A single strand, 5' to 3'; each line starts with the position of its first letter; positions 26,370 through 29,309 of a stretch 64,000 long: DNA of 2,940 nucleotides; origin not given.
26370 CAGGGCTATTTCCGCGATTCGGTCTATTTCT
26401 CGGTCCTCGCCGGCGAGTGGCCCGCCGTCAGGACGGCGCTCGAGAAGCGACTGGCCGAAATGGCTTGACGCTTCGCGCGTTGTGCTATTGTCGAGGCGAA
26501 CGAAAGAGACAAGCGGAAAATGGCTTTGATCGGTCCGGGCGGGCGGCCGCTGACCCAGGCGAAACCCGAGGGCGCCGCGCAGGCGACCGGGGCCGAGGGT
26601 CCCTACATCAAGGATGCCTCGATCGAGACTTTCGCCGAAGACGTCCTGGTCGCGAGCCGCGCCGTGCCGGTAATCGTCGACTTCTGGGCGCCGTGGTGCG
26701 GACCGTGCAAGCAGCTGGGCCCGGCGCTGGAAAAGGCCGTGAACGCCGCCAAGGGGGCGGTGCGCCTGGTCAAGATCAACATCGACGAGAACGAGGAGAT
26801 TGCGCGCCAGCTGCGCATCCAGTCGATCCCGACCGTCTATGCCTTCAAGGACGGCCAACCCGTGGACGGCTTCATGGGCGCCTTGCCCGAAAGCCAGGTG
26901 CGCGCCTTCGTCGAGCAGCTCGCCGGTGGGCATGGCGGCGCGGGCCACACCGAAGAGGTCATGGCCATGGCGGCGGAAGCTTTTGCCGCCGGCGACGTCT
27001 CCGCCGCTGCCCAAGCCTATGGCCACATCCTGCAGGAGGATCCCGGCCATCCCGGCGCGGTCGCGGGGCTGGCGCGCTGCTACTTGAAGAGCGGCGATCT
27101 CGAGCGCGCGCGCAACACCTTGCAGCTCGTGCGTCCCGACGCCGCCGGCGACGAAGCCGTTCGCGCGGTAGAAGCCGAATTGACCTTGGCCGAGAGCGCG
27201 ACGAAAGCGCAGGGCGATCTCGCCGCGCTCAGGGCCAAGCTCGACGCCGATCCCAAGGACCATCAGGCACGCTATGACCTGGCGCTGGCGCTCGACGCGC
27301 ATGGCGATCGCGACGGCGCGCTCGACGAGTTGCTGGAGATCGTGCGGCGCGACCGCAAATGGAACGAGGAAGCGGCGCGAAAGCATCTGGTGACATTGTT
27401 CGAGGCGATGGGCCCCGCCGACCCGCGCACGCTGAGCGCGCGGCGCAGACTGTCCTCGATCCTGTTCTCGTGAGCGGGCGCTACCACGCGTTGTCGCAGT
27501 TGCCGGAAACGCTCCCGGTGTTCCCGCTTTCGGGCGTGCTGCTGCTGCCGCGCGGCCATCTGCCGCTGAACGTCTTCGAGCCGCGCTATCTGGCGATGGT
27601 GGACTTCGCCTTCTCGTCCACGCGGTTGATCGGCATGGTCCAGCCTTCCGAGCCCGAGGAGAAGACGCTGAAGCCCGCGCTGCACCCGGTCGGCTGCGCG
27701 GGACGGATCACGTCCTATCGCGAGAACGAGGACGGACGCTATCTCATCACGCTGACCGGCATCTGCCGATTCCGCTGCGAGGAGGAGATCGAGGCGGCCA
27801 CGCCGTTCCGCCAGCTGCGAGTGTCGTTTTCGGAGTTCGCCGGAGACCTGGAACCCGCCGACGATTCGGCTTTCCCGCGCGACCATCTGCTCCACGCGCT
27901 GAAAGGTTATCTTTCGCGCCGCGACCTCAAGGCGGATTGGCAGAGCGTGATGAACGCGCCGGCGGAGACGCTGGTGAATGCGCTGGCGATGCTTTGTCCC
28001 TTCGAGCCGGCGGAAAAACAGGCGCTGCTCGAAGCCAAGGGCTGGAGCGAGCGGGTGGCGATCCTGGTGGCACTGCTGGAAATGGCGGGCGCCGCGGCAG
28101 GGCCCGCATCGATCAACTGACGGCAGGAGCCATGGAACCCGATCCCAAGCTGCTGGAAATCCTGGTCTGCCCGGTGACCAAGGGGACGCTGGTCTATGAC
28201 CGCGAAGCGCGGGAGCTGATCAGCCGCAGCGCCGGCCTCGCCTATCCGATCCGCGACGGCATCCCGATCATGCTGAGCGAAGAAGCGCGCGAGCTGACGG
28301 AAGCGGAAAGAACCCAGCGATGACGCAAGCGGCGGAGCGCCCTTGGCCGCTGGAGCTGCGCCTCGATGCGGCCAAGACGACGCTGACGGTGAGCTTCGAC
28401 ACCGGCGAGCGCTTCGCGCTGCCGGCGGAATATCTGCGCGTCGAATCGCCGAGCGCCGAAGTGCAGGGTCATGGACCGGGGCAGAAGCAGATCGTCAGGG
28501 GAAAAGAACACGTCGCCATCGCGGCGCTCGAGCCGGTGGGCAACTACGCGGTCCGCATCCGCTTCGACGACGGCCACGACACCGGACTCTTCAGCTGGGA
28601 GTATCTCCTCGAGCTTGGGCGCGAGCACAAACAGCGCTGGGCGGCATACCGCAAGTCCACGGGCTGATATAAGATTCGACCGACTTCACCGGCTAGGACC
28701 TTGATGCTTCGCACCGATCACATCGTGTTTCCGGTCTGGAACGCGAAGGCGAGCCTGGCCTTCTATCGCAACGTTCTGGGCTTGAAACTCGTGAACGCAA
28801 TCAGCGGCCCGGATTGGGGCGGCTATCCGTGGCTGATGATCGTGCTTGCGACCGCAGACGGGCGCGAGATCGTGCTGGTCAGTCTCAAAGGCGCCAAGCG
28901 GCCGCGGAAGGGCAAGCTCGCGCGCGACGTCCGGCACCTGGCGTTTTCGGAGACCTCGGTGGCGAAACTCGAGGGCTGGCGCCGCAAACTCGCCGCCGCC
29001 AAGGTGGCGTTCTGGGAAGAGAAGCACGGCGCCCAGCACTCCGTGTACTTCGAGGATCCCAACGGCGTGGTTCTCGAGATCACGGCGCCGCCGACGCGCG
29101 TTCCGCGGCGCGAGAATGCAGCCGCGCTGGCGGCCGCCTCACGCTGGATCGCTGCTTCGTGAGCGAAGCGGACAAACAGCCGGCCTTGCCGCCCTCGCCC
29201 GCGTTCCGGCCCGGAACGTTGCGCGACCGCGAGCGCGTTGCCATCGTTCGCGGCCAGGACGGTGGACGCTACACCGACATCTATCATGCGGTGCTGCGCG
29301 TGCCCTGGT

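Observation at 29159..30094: KirBac-type channel with selectivity filter SINYS instead of T(V/I)GYG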

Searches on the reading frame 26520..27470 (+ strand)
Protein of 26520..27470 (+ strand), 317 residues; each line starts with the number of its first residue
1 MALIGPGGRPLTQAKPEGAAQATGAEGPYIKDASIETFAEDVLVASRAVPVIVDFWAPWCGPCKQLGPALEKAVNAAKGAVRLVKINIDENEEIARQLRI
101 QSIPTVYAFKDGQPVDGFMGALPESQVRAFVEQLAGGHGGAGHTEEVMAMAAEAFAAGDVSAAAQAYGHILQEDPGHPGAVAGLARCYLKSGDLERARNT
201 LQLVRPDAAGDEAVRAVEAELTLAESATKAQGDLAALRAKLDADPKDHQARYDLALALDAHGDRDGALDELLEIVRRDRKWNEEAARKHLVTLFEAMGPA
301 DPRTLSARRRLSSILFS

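Call 33: search_protein_families(library=pfam, proteins=[window:26520-27470:+], max_evalue=0.001)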
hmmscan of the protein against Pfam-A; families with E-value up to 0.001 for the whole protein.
window:26520-27470:+ (317 aa): 14 families
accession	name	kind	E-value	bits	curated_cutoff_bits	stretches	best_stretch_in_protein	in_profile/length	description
PF14561.12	TPR_20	-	5e-31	107.3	25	1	229-316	3-90/90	Tetratricopeptide repeat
PF00085.26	Thioredoxin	-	2.9e-26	91.9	23.5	1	36-132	8-102/103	Thioredoxin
PF14559.12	TPR_19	-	1.5e-20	73.8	25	1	154-221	1-68/68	Tetratricopeptide repeat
PF13098.12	Thioredoxin_2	-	5.1e-08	33.6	27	1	47-129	4-102/104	Thioredoxin-like domain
PF13432.12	TPR_16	-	6.2e-08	33.4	32.7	1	150-204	3-57/65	Tetratricopeptide repeat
PF13431.12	TPR_17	-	1e-06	29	24.4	0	167-198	2-33/34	Tetratricopeptide repeat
PF13905.12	Thioredoxin_8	-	6.4e-06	26.9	27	1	50-99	3-54/94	Thioredoxin-like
PF07719.23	TPR_2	-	9.7e-06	25.8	27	0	183-201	6-24/34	Tetratricopeptide repeat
PF25064.1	ARM_TT21_5th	-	3.9e-05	24.4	27.8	0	147-206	4-63/117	TT21 fifth ARM repeats domain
PF13174.12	TPR_6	-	4.8e-05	24.2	26.3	0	184-203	6-25/33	Tetratricopeptide repeat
PF00578.27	AhpC-TSA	-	7.6e-05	23.1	26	1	47-109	24-88/124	AhpC/TSA family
PF13428.12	TPR_14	-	8e-05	23.4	23.5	0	146-186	3-43/44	Tetratricopeptide repeat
PF13899.12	Thioredoxin_7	-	0.00046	20.7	27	1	45-107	14-79/83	Thioredoxin-like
PF14863.12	Alkyl_sulf_dimr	-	0.00069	20.5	26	0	141-195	66-120/139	Alkyl sulfatase dimerisation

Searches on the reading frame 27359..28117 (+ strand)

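Call 33: search_protein_families(library=pfam, proteins=[window:27359-28117:+], max_evalue=0.001)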
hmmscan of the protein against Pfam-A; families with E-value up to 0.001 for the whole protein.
window:27359-28117:+ (253 aa): 1 family
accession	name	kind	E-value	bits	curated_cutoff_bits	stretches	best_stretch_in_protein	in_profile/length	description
PF02190.22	LON_substr_bdg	-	2.2e-31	109.8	28.7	1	51-240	1-198/200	ATP-dependent protease La (LON) substrate-binding domain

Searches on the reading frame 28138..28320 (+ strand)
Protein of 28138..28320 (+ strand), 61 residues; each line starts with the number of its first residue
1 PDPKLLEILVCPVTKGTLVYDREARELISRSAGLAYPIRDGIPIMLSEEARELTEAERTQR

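Call 33: search_protein_families(library=pfam, proteins=[window:28138-28320:+], max_evalue=0.001)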
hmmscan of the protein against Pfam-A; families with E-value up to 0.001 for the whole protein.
window:28138-28320:+ (61 aa): 1 family
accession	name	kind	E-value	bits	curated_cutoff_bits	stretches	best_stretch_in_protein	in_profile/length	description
PF03966.22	Trm112p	-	1e-17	64.2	22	1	2-41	1-40/40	Trm112p-like protein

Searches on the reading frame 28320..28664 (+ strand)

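Call 33: search_protein_families(library=pfam, proteins=[window:28320-28664:+], max_evalue=0.001)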
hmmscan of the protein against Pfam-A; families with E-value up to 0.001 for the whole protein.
window:28320-28664:+ (115 aa): 1 family
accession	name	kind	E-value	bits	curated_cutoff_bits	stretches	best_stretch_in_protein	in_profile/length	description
PF06155.17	GBBH-like_N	-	1e-28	100.3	22.8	1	14-96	2-84/85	Gamma-butyrobetaine hydroxylase-like, N-terminal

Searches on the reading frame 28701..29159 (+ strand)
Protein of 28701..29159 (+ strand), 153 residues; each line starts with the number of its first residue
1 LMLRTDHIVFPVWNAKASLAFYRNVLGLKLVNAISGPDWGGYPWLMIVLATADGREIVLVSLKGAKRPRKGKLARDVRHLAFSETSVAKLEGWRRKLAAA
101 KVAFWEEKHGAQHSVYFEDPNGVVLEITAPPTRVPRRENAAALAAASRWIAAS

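Call 33: search_protein_families(library=pfam, proteins=[window:28701-29159:+], max_evalue=0.001)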
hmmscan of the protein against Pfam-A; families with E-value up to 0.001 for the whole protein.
window:28701-29159:+ (153 aa): 1 family
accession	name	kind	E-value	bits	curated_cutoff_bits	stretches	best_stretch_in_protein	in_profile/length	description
PF00903.31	Glyoxalase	-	5.1e-17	62.8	20.6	1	5-127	2-121/121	Glyoxalase/Bleomycin resistance protein/Dioxygenase superfamily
